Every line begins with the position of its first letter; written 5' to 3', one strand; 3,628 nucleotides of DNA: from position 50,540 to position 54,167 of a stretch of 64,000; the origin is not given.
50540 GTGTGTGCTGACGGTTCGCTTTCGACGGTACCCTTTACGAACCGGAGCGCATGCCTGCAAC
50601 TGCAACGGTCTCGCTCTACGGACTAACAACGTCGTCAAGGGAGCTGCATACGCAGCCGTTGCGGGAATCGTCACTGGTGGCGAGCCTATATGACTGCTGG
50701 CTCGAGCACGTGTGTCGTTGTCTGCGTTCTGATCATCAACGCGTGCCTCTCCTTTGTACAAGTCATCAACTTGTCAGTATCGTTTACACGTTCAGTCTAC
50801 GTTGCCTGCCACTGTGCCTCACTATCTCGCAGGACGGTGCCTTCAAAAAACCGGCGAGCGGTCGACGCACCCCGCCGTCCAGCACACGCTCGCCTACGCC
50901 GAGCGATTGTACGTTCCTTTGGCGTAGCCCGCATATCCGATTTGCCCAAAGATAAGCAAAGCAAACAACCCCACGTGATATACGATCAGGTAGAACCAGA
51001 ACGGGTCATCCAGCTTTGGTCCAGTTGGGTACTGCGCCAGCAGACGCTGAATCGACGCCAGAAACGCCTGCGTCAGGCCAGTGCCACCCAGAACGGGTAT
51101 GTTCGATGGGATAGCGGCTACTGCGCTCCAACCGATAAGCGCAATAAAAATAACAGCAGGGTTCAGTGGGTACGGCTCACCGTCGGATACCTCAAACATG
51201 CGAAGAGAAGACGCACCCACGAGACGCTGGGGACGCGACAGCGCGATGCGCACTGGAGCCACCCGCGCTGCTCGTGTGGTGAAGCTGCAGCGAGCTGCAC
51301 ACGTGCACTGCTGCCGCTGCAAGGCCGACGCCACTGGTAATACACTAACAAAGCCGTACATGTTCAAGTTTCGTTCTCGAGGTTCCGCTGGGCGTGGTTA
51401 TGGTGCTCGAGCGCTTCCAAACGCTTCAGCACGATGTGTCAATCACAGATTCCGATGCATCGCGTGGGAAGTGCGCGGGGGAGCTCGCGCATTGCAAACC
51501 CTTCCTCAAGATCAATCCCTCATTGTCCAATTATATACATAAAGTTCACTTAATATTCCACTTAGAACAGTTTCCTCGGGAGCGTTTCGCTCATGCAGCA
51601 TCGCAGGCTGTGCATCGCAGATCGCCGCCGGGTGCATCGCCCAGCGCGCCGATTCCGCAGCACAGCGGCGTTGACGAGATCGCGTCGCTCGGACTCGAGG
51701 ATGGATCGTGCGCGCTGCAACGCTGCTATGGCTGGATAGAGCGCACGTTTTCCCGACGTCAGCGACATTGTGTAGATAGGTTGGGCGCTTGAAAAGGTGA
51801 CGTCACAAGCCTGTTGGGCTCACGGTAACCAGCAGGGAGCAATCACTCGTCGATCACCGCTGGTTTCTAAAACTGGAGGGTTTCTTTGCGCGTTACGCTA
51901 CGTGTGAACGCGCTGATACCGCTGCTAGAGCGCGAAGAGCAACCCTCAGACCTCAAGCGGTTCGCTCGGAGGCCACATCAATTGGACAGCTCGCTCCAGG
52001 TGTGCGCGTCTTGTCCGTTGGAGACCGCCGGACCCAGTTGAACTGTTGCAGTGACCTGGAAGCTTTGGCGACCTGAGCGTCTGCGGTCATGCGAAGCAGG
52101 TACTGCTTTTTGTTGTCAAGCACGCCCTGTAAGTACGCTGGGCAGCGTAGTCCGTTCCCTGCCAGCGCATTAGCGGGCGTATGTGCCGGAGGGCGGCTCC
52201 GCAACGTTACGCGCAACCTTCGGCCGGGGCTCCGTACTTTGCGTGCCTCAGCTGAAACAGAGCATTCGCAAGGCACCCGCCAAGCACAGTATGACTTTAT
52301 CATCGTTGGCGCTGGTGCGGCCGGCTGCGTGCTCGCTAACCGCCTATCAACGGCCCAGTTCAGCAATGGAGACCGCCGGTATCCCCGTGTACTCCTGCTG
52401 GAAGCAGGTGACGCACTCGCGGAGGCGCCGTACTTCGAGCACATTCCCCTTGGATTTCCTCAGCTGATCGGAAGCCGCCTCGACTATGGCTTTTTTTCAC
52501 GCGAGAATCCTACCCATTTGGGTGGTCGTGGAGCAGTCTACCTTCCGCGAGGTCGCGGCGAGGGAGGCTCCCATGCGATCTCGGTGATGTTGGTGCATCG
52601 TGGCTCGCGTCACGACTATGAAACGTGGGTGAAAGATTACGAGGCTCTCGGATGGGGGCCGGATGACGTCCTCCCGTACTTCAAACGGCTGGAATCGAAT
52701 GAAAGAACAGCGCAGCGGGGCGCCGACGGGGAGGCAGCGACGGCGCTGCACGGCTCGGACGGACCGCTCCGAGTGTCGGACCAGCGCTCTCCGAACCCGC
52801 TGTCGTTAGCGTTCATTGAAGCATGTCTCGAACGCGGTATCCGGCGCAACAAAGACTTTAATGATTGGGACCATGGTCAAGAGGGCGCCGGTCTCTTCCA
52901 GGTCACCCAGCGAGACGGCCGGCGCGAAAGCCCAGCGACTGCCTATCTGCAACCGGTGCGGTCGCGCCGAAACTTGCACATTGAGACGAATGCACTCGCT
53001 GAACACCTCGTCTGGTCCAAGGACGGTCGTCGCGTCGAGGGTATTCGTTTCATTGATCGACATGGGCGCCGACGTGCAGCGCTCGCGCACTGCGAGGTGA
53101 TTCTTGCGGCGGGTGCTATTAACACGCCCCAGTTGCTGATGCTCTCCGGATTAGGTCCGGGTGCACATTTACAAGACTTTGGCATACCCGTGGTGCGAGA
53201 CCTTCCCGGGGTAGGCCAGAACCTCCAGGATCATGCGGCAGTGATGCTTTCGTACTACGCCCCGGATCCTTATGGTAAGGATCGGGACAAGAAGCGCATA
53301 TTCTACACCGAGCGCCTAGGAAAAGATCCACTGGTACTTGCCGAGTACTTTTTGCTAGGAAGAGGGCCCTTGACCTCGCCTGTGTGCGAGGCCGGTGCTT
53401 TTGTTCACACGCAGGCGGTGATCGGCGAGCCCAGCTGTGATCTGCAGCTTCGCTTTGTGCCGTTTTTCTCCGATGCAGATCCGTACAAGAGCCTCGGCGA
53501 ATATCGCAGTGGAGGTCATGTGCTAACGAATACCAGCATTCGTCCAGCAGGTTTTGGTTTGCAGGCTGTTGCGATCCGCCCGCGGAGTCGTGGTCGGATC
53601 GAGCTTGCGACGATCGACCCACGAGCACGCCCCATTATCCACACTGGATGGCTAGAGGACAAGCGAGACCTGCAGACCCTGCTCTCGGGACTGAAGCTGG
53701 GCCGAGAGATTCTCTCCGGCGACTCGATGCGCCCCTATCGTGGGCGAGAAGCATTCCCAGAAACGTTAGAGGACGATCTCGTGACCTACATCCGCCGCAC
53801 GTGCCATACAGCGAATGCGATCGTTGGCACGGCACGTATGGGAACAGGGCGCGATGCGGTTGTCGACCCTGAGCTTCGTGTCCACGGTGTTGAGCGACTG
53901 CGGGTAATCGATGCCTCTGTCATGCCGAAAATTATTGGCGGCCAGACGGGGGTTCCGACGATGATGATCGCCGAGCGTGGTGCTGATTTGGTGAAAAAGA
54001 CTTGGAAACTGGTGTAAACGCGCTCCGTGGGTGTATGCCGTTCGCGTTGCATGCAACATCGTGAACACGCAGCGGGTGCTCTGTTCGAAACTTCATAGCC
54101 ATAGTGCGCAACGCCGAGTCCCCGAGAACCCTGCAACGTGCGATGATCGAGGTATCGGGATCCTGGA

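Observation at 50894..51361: PsaO-like photosystem I subunit implies a photosynthetic host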

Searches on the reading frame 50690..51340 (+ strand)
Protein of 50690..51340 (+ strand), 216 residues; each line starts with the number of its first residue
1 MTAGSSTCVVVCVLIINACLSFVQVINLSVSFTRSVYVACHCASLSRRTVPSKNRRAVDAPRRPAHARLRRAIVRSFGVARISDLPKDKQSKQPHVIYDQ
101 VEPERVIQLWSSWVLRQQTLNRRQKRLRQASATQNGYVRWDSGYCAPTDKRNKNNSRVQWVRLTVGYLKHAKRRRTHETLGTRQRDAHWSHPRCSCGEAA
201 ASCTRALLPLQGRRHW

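Call 17: search_protein_families(library=pfam, proteins=[window:50690-51340:+], max_evalue=0.001)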
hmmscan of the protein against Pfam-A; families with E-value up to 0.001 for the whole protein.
window:50690-51340:+ (216 aa): 0 families

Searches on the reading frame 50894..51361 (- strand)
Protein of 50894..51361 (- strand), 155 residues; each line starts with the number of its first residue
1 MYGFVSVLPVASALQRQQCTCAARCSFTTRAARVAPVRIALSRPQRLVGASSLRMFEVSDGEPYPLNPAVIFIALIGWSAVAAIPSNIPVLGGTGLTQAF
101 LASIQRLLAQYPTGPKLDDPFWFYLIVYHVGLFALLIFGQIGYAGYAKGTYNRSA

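Call 3: search_protein_families(library=pfam, proteins=[window:50894-51361:-], max_evalue=1)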
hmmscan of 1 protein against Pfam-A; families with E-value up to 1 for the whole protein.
window:50894-51361:- (155 aa): 1 family
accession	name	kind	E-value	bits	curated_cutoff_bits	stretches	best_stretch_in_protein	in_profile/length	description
PF22832.1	PsaO_TMD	-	4.2e-27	94.8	27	1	67-150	9-90/91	PsaO transmembrane domain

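Call 4: search_solved_structures(query=window:50897-51361:-, max_evalue=0.01, show_alignments=3)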
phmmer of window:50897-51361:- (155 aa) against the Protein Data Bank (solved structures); distinct sequences matched with E-value up to 0.01: 27.
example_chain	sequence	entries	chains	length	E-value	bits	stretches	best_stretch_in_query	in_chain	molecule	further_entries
5zgb_O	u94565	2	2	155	4.2e-101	338.7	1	1-155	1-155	PsaO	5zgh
8wey_O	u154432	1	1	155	2.8e-76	258.1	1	1-154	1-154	Photosystem I subunit O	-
6fos_O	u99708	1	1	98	1.3e-61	210.4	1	51-148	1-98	PsaM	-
7blz_O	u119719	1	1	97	2.4e-61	209.6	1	56-152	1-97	PsaO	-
9kc5_O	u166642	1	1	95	2.6e-34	121.8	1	56-144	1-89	Photosystem I subunit O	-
7y5e_ON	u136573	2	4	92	2.7e-28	102.3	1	56-143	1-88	Photosystem I subunit O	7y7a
7y8a_O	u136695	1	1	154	3.7e-28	101.8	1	28-148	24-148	PsaO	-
9wyp_O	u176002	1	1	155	3.8e-28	101.8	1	27-148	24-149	PsaO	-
7y7b_O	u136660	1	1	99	6.4e-27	97.8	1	56-148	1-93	PsaO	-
8wm6_O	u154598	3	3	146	3.7e-26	95.3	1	20-147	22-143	PsaO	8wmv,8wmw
9kz9_O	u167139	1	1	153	1e-25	93.9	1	23-147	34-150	PsaO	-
7ksq_O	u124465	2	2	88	1.4e-19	74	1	69-149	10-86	PsaO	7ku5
9s1m_O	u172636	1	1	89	1.5e-19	73.9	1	70-149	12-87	Photosystem I subunit O (PsaO)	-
8htu_O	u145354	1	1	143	5.1e-19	72.2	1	69-152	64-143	Photosystem I subunit O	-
8wgh_O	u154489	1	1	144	5.7e-19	72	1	43-150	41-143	Photosystem I reaction center subunit O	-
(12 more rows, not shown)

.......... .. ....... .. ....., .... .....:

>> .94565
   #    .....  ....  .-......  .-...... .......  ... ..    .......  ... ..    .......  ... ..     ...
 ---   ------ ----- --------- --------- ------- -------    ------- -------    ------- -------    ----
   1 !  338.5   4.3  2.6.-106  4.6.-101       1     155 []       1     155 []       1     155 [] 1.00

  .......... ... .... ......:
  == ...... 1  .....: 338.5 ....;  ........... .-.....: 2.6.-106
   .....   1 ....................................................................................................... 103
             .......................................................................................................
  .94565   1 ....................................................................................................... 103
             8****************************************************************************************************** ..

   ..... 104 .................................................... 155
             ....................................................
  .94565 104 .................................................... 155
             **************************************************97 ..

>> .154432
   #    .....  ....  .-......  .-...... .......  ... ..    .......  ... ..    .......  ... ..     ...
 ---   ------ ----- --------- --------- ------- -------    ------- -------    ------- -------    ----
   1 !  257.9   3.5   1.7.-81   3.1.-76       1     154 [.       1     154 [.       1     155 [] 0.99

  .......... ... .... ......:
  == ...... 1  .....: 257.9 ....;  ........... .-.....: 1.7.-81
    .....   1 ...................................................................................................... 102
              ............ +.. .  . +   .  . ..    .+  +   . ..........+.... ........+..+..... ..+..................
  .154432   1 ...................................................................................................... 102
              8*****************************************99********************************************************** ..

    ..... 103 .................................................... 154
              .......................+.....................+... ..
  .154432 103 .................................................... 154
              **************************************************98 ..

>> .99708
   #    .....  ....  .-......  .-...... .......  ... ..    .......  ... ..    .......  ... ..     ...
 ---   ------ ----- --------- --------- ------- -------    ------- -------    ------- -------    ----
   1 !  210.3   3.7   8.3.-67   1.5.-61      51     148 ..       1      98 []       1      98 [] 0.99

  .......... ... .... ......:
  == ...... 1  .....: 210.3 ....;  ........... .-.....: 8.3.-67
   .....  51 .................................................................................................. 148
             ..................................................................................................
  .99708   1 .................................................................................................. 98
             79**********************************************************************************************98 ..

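Call 6: find_encoding_contigs(protein=window:50897-51361:-, flank=10000, max_places=6)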
Protein window:50897-51361:- (155 aa): 2 contigs read that carry it; 2 places shown.
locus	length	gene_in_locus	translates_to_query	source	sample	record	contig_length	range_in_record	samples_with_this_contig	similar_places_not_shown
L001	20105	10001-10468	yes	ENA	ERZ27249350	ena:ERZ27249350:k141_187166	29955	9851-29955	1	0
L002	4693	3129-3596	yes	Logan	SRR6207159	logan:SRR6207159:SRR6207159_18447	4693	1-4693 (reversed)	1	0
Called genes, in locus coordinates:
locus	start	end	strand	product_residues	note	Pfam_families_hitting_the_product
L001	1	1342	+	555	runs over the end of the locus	PF07714:PK_Tyr_Ser-Thr, PF00069:Pkinase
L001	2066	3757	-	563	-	-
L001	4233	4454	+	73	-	PF08650:DASH_Dad4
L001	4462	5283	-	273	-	PF09367:CpeS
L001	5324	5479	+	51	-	-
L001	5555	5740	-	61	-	-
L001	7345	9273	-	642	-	PF00732:GMC_oxred_N, PF05199:GMC_oxred_C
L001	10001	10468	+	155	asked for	PF22832:PsaO_TMD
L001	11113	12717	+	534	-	PF00702:Hydrolase, PF12710:HAD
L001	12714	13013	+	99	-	-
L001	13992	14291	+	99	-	-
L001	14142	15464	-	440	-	PF00153:Mito_carr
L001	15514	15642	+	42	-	-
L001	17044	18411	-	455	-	PF01208:URO-D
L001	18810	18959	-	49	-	-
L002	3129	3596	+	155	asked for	PF22832:PsaO_TMD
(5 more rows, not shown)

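Call 8: list_cluster_members(proteins=[window:50897-51361:-])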
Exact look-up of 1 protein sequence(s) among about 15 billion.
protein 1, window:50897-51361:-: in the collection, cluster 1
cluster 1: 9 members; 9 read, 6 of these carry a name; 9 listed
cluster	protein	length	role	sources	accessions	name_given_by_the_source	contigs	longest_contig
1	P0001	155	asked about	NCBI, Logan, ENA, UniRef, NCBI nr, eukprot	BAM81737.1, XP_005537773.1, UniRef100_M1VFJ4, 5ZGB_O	hypothetical protein, conserved [Cyanidioschyzon merolae strain 10D] | Photosystem I subunit O n=3 Tax=Cyanidioschyzon merolae (strain NIES-3377 / 10D) ... | XP_005537773.1 hypothetical protein, conserved [Cyanidioschyzon merolae strain 10D]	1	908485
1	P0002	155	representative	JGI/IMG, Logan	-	-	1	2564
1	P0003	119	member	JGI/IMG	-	photosystem I subunit PsaO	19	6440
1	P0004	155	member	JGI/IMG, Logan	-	photosystem I subunit PsaO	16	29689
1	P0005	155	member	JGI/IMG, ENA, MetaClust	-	\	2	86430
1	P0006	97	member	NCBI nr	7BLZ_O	Chain O, PsaO [Cyanidioschyzon merolae strain 10D]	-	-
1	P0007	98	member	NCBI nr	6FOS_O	Chain O, PsaM [Cyanidioschyzon merolae strain 10D]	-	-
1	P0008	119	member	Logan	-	-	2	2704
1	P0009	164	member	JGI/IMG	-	-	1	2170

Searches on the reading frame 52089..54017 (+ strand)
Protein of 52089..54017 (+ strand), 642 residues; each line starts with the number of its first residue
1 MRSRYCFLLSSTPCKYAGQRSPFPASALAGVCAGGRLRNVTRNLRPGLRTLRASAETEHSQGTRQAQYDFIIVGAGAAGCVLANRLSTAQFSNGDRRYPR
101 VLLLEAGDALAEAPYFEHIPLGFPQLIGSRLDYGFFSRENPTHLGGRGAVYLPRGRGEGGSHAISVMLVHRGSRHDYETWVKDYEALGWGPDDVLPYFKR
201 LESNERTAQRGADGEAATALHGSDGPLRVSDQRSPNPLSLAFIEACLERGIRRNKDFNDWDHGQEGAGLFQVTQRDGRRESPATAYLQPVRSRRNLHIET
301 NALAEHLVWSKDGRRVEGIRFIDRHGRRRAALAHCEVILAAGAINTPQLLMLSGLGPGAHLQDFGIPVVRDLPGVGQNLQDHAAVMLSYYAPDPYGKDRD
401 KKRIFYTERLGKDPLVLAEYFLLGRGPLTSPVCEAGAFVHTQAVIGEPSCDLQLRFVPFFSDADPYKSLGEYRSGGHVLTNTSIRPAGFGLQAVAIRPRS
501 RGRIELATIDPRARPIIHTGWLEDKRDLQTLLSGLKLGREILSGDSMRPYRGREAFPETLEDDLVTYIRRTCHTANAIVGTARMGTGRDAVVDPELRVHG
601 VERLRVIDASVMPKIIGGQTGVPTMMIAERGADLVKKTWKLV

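Call 9: search_protein_families(library=pfam, proteins=[window:52089-54017:+], max_evalue=0.001)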
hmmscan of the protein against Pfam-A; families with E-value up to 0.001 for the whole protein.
window:52089-54017:+ (642 aa): 3 families
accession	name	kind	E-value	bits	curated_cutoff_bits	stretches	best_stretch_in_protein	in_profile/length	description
PF00732.25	GMC_oxred_N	-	1.6e-45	156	23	1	68-383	1-217/218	GMC oxidoreductase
PF05199.19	GMC_oxred_C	-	9.5e-34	117.4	24.6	1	498-628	1-139/139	GMC oxidoreductase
PF13450.12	NAD_binding_8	-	0.00099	19.8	21.9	0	72-110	1-31/68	NAD(P)-binding Rossmann-like domain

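Call 28: search_solved_structures(query=window:52089-54014:+, max_evalue=1e-20, show_alignments=1)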
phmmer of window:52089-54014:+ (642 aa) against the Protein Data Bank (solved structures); distinct sequences matched with E-value up to 1e-20: 49.
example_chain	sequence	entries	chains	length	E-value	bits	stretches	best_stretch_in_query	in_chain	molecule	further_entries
5ncc_A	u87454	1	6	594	2.4e-107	363.2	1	63-635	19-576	Fatty acid Photodecarboxylase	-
6zh7_A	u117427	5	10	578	3.9e-107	362.5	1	67-635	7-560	Fatty acid photodecarboxylase, chloroplastic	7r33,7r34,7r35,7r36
6yru_AAA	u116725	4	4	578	4.9e-107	362.1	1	67-635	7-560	Fatty acid Photodecarboxylase | Fatty acid photodecarboxylase, chloroplastic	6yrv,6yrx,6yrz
6ys1_AAA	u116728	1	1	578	1.1e-106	361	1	67-635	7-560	Fatty acid Photodecarboxylase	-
6ys2_AAA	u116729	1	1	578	3.1e-106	359.5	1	67-635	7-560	Fatty acid Photodecarboxylase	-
7av4_AAA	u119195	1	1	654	1.4e-105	357.3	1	60-635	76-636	Fatty acid photodecarboxylase, chloroplastic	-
9lq0_A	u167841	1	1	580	1.3e-77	264.9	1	65-636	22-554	Oxygen-dependent choline dehydrogenase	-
8b7s_A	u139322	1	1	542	2.2e-77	264.1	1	66-639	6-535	Chloramphenicol-inactivating oxidoreductase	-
8rpg_A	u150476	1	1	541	1.5e-70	241.6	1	61-636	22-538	Alcohol oxidase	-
3ljp_A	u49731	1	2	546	2.7e-68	234.1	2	64-395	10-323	Choline oxidase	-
3nne_A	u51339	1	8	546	5.9e-68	233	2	64-395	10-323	Choline oxidase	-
2jbv_A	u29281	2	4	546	1e-67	232.2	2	64-395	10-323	CHOLINE OXIDASE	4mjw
8rpf_A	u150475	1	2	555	1.3e-64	222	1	61-635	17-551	alcohol oxidase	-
9ugm_A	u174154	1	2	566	1.8e-64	221.5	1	64-395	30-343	FAD containing choline oxidase mutant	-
5oc1_A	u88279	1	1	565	9.2e-53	182.8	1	68-391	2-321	Aryl-alcohol oxidase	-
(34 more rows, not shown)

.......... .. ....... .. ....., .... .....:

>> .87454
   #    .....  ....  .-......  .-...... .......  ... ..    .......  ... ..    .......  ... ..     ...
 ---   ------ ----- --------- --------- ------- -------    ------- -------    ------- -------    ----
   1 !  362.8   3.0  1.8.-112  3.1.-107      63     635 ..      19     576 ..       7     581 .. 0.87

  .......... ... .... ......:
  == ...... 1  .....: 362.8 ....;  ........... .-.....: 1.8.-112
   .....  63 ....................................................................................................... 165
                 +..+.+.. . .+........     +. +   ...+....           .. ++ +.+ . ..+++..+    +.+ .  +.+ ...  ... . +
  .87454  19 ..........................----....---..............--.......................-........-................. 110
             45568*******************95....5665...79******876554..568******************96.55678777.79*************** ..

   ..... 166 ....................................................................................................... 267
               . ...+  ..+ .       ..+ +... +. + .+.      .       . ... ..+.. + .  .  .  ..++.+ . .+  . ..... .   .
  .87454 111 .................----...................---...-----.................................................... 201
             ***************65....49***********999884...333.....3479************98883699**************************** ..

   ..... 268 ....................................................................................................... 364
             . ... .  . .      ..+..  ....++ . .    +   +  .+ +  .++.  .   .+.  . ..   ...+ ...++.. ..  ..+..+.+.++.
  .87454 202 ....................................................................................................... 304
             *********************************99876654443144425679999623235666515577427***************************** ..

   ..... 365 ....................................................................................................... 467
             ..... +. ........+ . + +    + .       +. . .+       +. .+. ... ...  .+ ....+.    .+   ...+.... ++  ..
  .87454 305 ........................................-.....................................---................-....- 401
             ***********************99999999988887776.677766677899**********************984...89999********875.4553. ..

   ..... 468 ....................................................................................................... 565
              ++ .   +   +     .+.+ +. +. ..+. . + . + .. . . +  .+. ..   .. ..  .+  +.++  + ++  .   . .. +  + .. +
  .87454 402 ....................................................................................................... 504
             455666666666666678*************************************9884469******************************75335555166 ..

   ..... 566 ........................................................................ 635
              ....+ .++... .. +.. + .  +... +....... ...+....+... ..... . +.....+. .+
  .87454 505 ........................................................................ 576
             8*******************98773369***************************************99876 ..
